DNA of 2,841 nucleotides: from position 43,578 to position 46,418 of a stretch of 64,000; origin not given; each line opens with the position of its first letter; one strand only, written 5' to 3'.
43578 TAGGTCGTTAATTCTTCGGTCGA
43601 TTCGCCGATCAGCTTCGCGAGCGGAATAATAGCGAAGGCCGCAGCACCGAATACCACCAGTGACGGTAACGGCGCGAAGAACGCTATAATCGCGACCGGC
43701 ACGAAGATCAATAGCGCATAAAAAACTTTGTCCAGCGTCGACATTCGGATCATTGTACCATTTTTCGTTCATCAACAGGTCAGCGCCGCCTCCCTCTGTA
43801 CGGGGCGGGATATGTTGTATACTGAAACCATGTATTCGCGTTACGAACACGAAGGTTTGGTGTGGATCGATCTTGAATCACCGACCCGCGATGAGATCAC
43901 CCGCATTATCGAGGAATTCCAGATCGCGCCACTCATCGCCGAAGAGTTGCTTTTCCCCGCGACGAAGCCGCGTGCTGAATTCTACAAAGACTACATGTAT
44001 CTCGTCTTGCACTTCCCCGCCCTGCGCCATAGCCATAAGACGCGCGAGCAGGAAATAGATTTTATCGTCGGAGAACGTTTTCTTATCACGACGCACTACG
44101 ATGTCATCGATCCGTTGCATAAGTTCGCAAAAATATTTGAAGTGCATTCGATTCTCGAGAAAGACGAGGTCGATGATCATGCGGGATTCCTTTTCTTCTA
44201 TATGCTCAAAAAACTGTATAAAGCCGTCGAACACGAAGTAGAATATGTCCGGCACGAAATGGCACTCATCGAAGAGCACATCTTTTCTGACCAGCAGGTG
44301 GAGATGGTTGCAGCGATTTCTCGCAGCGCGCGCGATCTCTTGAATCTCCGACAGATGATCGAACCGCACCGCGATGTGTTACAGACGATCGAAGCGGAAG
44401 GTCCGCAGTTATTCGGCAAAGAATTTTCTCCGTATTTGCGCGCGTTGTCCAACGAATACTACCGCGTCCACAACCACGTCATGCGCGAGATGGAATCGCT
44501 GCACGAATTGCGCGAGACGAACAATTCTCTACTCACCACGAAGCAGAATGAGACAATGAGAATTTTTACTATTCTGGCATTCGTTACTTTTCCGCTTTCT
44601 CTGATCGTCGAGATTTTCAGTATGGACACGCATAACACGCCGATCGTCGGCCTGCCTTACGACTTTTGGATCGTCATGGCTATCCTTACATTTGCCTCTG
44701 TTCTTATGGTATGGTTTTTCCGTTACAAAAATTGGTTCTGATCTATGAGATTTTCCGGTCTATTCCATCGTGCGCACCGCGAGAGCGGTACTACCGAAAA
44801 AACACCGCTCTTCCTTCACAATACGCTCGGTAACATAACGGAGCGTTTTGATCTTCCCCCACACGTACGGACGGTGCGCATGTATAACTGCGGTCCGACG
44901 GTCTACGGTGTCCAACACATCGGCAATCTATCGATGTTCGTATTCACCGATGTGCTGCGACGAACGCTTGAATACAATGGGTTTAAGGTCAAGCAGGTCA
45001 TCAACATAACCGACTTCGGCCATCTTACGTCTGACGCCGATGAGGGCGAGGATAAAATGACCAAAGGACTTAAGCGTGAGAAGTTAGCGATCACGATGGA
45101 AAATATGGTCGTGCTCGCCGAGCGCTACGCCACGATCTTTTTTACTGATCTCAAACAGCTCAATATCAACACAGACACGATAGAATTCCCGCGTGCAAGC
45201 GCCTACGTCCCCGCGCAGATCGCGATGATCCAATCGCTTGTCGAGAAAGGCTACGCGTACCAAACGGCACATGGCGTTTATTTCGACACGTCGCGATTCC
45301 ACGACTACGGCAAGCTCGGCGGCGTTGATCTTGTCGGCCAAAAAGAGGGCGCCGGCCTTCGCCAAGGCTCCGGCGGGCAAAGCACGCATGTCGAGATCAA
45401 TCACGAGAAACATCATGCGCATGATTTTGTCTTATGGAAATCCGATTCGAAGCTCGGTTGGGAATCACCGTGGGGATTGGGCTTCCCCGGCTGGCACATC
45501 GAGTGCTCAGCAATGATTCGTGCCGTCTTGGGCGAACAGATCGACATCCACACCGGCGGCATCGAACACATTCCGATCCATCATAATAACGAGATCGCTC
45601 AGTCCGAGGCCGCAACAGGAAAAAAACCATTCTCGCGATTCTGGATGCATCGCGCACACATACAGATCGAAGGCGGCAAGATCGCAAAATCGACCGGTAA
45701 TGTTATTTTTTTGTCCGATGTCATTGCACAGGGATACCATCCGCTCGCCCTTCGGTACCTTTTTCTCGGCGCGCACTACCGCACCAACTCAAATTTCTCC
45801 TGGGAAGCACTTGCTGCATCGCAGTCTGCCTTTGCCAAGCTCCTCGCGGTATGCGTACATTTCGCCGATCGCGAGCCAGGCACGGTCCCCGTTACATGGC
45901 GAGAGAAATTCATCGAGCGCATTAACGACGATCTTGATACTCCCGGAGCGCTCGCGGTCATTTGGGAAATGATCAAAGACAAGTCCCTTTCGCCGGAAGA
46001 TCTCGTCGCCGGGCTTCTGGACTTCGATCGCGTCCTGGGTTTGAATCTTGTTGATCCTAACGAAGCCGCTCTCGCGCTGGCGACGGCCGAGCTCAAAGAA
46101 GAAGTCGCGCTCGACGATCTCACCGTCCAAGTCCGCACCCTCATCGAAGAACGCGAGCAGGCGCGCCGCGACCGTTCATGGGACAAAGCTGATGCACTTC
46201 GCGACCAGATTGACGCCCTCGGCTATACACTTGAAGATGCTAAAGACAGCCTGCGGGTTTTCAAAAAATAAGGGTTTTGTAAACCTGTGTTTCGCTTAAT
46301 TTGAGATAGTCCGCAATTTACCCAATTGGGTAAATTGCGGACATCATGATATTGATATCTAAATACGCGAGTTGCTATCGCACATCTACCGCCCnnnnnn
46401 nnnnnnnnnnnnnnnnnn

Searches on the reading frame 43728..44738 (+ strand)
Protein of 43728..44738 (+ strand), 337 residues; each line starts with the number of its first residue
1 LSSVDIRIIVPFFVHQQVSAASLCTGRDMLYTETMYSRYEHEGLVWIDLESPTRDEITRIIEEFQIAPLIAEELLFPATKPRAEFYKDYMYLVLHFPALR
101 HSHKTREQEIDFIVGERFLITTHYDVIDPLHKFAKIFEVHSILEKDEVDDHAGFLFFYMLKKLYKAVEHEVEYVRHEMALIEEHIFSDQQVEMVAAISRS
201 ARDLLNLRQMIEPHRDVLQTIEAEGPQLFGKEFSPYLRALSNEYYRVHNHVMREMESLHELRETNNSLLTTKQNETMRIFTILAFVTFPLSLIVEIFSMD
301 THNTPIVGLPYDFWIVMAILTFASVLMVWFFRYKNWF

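Call 41: search_protein_families(library=pfam, proteins=[window:43728-44738:+], max_evalue=0.0001)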
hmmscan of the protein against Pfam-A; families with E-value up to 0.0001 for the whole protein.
window:43728-44738:+ (337 aa): 1 family
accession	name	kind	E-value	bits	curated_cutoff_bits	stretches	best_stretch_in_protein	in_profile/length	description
PF01544.23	CorA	-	3.1e-52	178.1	27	1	42-332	2-291/292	CorA-like Mg2+ transporter protein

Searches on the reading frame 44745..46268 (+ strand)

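Call 41: search_protein_families(library=pfam, proteins=[window:44745-46268:+], max_evalue=0.0001)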
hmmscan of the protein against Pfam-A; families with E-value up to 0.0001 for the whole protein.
window:44745-46268:+ (508 aa): 5 families
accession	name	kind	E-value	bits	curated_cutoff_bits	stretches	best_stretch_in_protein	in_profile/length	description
PF01406.26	tRNA-synt_1e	-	4.2e-83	279.6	27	1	41-360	7-300/301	tRNA synthetases class I (C) catalytic domain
PF09334.17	tRNA-synt_1g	-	8.5e-09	35.1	20.1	1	303-359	318-374/391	tRNA synthetases class I (M)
PF01921.24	tRNA-synt_1f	-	2.1e-07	30.6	27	0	47-95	26-74/360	tRNA synthetases class I (K)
PF23493.1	CysS_C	-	6.6e-07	29.8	23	1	457-501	2-46/51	Cysteinyl-tRNA ligase anticodon binding domain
PF00133.28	tRNA-synt_1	-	2.3e-06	27.1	22.7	0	272-351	335-413/414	tRNA synthetases class I (I, L, M and V)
